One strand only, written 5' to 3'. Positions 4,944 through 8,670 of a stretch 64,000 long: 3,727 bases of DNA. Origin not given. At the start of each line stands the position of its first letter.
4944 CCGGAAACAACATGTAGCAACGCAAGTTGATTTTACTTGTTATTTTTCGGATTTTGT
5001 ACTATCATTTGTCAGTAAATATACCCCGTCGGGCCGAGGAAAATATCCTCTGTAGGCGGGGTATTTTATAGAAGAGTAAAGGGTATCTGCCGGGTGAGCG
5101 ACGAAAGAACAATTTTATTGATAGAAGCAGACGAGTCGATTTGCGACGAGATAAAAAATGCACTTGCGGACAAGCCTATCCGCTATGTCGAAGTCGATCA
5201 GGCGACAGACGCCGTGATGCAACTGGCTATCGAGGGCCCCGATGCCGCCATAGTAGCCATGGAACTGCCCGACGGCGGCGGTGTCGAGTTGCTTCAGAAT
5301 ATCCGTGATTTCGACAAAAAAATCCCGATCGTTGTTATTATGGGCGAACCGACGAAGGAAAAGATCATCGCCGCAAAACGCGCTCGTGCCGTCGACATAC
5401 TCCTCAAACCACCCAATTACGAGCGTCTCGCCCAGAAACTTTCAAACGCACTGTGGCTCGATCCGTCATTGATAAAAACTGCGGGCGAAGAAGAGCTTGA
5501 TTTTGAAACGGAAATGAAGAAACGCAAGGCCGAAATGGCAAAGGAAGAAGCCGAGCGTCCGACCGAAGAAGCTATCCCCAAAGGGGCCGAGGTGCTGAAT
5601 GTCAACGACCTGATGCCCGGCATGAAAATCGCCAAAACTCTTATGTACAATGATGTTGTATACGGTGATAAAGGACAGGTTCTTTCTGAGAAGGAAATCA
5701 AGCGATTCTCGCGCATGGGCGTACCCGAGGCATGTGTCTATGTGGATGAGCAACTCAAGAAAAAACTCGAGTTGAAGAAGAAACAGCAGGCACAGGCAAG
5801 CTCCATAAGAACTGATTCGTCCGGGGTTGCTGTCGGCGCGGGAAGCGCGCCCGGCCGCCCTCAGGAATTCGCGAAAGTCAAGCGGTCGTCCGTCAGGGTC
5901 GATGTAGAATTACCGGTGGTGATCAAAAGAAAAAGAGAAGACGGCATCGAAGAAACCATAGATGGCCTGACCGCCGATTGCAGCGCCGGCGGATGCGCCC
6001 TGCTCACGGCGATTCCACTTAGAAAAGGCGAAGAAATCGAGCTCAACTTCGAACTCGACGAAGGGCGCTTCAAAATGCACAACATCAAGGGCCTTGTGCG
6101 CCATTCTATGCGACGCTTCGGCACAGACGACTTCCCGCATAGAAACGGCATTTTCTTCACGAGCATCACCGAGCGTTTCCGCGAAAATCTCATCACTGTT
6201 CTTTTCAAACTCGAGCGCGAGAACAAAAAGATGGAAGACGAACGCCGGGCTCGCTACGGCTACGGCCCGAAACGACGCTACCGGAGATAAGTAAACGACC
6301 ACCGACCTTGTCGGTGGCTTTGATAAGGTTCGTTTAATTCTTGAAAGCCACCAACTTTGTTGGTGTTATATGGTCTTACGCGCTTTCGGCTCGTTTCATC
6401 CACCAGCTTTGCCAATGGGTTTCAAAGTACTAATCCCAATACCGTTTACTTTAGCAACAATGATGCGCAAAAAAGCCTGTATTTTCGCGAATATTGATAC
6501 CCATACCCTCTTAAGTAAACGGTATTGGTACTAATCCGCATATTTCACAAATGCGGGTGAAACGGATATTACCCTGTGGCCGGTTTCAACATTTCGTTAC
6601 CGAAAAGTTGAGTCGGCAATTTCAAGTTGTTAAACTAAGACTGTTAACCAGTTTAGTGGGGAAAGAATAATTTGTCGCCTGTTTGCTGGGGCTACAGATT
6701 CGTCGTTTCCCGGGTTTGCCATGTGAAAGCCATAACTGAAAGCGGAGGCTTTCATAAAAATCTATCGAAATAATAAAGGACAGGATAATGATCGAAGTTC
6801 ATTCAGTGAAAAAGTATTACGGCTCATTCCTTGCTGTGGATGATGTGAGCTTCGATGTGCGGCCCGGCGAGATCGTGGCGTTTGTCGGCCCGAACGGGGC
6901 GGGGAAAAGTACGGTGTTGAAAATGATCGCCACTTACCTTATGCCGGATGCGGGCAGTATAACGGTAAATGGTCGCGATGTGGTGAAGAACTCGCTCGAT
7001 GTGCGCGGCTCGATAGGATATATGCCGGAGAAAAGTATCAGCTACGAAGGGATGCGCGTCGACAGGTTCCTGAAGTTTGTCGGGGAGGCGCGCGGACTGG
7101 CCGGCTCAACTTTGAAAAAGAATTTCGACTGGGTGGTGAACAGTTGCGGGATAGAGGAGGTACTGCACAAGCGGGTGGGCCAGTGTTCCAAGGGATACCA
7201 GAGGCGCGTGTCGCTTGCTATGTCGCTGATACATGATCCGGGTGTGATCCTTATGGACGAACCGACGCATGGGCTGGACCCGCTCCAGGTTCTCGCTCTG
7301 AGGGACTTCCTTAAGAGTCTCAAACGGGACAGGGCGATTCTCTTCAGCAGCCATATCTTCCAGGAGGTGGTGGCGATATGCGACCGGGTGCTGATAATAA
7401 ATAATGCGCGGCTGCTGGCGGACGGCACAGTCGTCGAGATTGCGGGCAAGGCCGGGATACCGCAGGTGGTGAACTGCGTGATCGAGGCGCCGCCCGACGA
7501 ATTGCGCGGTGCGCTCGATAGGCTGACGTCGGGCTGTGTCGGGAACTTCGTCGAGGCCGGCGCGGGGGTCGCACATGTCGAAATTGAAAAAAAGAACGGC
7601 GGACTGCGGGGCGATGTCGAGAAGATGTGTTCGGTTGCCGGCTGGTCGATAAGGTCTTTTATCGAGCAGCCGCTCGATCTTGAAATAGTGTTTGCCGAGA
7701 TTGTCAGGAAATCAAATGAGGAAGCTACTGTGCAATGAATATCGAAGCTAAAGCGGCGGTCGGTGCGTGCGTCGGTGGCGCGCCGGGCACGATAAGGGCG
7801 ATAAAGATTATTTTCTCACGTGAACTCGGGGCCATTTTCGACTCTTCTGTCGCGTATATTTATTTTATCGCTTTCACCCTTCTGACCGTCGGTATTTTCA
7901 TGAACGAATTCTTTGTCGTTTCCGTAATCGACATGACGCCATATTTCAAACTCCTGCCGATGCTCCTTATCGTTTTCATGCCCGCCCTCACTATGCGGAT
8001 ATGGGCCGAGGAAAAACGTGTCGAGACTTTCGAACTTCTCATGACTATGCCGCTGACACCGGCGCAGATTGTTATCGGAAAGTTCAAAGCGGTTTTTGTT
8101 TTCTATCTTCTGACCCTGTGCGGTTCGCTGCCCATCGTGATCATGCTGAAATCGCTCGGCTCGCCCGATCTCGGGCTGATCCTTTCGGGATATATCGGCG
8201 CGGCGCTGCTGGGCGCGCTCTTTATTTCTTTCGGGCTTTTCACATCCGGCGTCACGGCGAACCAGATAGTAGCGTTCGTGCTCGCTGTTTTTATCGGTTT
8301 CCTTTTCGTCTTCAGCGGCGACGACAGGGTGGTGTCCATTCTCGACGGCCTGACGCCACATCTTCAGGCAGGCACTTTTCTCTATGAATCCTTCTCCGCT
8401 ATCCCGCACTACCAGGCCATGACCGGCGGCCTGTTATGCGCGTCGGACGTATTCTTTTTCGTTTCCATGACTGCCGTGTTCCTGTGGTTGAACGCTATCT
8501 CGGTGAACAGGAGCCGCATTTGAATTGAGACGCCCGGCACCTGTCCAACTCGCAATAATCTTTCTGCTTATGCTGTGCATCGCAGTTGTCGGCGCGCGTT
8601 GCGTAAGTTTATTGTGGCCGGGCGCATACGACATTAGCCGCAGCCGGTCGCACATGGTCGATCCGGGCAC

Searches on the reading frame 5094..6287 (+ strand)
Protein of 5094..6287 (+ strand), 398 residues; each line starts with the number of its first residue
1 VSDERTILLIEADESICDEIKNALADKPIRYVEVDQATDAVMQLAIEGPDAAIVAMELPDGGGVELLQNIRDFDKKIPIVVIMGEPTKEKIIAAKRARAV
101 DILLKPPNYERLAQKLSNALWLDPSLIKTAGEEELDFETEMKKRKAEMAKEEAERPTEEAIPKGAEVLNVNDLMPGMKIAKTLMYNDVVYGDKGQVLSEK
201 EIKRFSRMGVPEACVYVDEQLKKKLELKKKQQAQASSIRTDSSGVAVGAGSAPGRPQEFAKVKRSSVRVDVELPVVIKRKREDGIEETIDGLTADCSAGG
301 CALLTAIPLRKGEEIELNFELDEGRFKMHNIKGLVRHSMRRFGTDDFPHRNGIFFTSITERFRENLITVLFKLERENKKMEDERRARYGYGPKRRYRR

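Call 32: search_protein_families(library=pfam, proteins=[window:5094-6287:+], max_evalue=0.0001)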
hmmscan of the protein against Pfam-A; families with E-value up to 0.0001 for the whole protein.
window:5094-6287:+ (398 aa): 2 families
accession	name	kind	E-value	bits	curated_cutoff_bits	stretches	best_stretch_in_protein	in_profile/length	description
PF00072.30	Response_reg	-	8.4e-15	55.3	30.2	1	7-116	1-110/111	Response regulator receiver domain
PF07238.19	PilZ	-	1.2e-08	35.7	22.5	1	263-371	2-101/102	PilZ domain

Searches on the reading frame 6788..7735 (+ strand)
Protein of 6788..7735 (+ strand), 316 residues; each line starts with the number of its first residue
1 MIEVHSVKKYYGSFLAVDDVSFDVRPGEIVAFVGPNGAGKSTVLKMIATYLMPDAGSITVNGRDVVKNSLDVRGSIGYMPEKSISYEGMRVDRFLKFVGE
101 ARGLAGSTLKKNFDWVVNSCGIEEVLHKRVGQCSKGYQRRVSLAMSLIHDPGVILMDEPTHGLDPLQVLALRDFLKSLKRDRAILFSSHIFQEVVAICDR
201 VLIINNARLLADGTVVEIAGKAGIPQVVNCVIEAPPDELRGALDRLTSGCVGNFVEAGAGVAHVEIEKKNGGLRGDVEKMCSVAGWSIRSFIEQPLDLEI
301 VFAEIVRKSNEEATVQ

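Call 32: search_protein_families(library=pfam, proteins=[window:6788-7735:+], max_evalue=0.0001)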
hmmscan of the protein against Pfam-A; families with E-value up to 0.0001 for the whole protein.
window:6788-7735:+ (316 aa): 4 families
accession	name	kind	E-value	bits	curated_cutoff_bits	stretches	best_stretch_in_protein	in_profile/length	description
PF00005.33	ABC_tran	-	5.1e-30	105.3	25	1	18-160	2-136/137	ABC transporter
PF13304.12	AAA_21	-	3.4e-13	50.8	27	2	134-189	239-298/304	AAA domain, putative AbiEii toxin, Type IV TA system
PF13555.12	AAA_29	-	3.8e-05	23.8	27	1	18-61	13-55/61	P-loop containing region of AAA domain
PF13476.12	AAA_23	-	6.2e-05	24.1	27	1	11-54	7-46/201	AAA domain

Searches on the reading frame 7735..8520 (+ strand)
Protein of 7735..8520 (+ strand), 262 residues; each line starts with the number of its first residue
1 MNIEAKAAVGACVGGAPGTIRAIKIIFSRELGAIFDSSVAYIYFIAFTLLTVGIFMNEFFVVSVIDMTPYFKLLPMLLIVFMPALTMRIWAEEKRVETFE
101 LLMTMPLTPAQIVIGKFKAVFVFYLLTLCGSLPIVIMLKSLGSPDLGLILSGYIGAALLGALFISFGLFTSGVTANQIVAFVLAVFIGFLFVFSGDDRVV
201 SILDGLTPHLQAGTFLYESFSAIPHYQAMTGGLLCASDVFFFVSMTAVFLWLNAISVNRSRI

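Call 32: search_protein_families(library=pfam, proteins=[window:7735-8520:+], max_evalue=0.0001)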
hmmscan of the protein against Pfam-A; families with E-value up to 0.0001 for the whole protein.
window:7735-8520:+ (262 aa): 2 families
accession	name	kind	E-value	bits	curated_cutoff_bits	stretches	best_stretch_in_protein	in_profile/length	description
PF12698.13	ABC2_membrane_3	-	1.9e-07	31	31.6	1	73-194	167-290/347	ABC-2 family transporter protein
PF12730.13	ABC2_membrane_4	-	8.4e-05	23.1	27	1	42-189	28-177/179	ABC-2 family transporter protein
